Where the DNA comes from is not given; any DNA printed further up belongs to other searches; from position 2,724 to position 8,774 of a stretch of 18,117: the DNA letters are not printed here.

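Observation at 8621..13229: Five-gene coupled operon of unknown proteins next to the relaxase, including a three-part effector-like protein plus a small partner ORF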

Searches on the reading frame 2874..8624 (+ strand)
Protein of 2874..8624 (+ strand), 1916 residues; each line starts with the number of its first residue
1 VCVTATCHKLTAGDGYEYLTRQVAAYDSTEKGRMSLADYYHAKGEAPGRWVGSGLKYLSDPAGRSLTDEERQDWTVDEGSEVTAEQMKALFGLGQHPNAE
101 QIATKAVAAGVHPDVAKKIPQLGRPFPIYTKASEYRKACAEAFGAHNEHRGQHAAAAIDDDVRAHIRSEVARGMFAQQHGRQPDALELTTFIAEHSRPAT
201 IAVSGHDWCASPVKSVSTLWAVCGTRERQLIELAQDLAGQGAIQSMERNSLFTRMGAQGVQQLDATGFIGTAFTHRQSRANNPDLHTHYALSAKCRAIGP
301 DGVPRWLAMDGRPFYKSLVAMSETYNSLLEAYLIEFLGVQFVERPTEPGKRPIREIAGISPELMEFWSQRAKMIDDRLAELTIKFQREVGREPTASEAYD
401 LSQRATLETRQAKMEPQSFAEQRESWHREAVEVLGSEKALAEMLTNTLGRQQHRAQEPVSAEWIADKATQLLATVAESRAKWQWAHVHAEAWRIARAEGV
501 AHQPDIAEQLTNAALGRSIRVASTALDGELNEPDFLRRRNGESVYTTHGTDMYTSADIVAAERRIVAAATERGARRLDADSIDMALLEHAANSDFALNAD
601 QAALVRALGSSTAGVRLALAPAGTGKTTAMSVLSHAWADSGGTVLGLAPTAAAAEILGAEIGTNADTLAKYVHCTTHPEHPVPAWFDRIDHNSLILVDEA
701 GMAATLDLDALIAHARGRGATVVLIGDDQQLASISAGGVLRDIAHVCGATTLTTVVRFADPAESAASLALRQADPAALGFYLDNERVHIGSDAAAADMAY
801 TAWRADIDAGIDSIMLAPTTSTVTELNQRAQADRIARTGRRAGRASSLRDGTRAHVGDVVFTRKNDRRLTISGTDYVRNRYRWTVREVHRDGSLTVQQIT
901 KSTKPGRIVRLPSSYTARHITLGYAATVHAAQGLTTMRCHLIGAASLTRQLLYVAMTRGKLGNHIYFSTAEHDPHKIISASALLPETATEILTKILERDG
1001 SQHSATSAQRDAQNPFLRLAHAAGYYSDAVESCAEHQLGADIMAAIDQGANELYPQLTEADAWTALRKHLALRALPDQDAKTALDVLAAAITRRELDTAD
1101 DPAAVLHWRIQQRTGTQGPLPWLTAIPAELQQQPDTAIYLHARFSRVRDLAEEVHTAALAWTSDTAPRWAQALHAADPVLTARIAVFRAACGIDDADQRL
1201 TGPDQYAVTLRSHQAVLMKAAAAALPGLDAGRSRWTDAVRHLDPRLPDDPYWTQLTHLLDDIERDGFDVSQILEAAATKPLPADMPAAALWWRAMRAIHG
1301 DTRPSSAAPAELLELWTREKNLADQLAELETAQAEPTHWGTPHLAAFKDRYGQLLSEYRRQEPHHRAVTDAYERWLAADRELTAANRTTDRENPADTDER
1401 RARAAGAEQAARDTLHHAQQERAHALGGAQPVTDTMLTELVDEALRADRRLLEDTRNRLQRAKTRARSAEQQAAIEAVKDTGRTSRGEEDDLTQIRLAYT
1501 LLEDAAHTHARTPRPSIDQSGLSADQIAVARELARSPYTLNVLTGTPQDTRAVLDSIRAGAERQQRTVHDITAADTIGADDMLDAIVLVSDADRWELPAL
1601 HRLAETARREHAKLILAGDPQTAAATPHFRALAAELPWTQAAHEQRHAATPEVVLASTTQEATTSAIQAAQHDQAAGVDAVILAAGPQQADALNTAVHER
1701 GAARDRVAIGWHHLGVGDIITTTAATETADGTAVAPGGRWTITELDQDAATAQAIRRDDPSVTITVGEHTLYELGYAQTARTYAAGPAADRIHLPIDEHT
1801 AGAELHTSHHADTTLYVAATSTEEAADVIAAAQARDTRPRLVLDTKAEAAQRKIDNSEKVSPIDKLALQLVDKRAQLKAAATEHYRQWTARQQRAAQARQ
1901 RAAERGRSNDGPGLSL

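Call 99: search_protein_families(library=pfam, proteins=[window:2874-8624:+], max_evalue=0.01)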
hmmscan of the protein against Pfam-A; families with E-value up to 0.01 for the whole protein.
window:2874-8624:+ (1916 aa): 6 families
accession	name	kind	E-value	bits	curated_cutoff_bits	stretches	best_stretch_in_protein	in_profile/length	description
PF08751.17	TrwC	-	1.9e-65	221.8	25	1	12-432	1-285/286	TrwC relaxase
PF13604.12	AAA_30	-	3.6e-56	190.4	27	1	597-791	2-190/191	AAA domain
PF13245.12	AAA_19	-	1e-13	52.1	25.1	1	612-734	10-132/134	AAA domain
PF22232.2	TraI_hel_assoc_N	-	0.00064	20.8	27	0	622-726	3-99/99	TraI helicase-associated ssDNA bd, N-terminal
PF13538.12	UvrD_C_2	-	0.003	17.8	27.4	1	923-960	2-46/52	UvrD-like helicase C-terminal domain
PF25199.1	nSTAND_NTPase5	-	0.0034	17.7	34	0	609-720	37-124/145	Novel STAND NTPase 5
